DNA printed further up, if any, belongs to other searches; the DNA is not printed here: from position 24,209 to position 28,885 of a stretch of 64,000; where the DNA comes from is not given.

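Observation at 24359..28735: A 1458-codon ORF combining a degenerate CDK-like kinase, a cyclin-box-like region, an F-box and LRRs in one frame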

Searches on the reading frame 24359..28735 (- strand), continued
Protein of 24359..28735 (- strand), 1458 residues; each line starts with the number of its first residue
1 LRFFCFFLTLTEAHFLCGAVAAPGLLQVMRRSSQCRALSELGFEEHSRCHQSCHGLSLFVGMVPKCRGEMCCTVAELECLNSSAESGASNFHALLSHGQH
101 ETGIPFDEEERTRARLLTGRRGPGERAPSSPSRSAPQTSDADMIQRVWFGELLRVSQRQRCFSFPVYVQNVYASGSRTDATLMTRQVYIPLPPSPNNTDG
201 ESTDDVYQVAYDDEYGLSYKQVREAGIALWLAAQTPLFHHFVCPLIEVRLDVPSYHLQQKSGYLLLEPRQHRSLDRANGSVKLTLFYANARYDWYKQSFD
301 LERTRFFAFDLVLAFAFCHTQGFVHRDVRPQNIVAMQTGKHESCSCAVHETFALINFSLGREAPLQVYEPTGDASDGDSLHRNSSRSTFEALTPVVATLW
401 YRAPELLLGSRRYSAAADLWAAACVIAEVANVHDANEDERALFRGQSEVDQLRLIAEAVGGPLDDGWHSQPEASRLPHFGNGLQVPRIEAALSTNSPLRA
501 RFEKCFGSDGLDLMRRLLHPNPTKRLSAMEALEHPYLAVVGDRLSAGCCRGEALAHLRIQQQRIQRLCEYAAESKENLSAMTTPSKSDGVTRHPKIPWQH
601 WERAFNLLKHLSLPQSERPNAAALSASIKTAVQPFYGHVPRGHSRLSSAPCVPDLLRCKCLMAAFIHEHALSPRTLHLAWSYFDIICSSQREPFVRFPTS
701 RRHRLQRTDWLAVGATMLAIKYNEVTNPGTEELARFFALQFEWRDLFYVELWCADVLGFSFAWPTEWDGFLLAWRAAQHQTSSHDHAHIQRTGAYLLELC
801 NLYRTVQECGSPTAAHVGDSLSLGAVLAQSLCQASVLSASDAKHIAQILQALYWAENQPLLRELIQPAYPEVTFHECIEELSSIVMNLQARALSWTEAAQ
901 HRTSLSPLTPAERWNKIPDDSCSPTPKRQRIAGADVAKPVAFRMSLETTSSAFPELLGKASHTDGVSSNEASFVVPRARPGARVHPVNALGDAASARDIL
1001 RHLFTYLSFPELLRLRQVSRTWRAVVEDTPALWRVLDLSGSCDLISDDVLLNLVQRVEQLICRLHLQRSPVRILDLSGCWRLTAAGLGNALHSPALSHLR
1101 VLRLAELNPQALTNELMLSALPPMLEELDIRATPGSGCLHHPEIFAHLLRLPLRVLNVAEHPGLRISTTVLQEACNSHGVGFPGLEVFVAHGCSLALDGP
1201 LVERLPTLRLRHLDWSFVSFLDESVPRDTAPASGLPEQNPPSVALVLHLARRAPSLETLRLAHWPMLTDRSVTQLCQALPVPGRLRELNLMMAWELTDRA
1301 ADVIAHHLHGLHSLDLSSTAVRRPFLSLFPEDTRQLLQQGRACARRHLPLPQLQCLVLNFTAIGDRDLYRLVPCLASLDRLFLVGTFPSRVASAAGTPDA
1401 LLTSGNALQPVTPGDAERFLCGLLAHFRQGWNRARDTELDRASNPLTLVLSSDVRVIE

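Call 22: search_protein_families(library=ncbifam, proteins=[P0065], max_evalue=1)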
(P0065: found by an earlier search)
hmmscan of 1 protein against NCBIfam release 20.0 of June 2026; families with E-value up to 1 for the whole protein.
P0065 (1430 aa): 6 families
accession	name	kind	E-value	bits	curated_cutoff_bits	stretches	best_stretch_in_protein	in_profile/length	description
NF047741.1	antiphage_MADS6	equivalog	0.00022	19.9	460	2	273-312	298-337/612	methylation-associated defense system protein kinase MAD6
NF033483.0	PknB_PASTA_kin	equivalog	0.00034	19.8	450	1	281-312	114-145/563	Stk1 family PASTA domain-containing Ser/Thr kinase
NF043056.1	T4SS_LegK1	equivalog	0.0011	17.6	550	1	368-401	250-283/516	Dot/Icm T4SS effector kinase LegK1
TIGR03903.1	TOMM_kin_cyc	equivalog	0.002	16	705.75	1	286-314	91-119/1267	TOMM system kinase/cyclase fusion protein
NF033442.0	BREX_PglW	equivalog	0.0067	14.1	990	1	277-334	612-662/1391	BREX system serine/threonine kinase PglW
NF052427.1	StpK7MSMEG_1200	equivalog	0.18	10.2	900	0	286-308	120-142/601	serine/threonine protein kinase StpK7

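Call 56: find_encoding_contigs(protein=P0001, flank=3000, max_places=6)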
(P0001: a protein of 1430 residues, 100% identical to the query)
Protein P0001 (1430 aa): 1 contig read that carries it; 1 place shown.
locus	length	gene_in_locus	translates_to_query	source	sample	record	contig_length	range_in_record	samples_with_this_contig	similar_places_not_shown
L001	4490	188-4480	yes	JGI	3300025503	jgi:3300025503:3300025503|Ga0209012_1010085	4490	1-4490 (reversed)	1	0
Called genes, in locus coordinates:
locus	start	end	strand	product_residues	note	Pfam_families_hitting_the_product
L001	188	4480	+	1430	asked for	PF00069:Pkinase, PF00646:F-box (weak), PF12937:F-box-like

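Call 59: find_encoding_contigs(protein=window:24359-28651:-, flank=10000, max_places=4)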
Protein window:24359-28651:- (1430 aa): no gene with exactly this product is on record in the collection.

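Call 60: find_encoding_contigs(protein=P0002, flank=10000, max_places=4)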
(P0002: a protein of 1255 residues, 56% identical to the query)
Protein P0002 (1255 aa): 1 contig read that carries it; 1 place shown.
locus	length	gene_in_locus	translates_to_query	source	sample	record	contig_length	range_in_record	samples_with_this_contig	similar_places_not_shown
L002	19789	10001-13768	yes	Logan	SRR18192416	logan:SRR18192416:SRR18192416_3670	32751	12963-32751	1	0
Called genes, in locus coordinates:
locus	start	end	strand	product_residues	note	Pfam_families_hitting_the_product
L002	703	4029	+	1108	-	PF01814:Hemerythrin, PF05495:zf-CHY, PF13639:zf-RING_2, PF14634:zf-RING_5 (weak), PF14599:zinc_ribbon_6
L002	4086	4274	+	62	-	-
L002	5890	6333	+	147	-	-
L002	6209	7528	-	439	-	PF02274:ADI, PF19420:DDAH_eukar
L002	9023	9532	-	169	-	-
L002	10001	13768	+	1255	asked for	PF00069:Pkinase, PF00646:F-box (weak), PF12937:F-box-like (weak)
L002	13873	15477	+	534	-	PF02146:SIR2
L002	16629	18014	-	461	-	PF17800:NPL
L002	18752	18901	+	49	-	-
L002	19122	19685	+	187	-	-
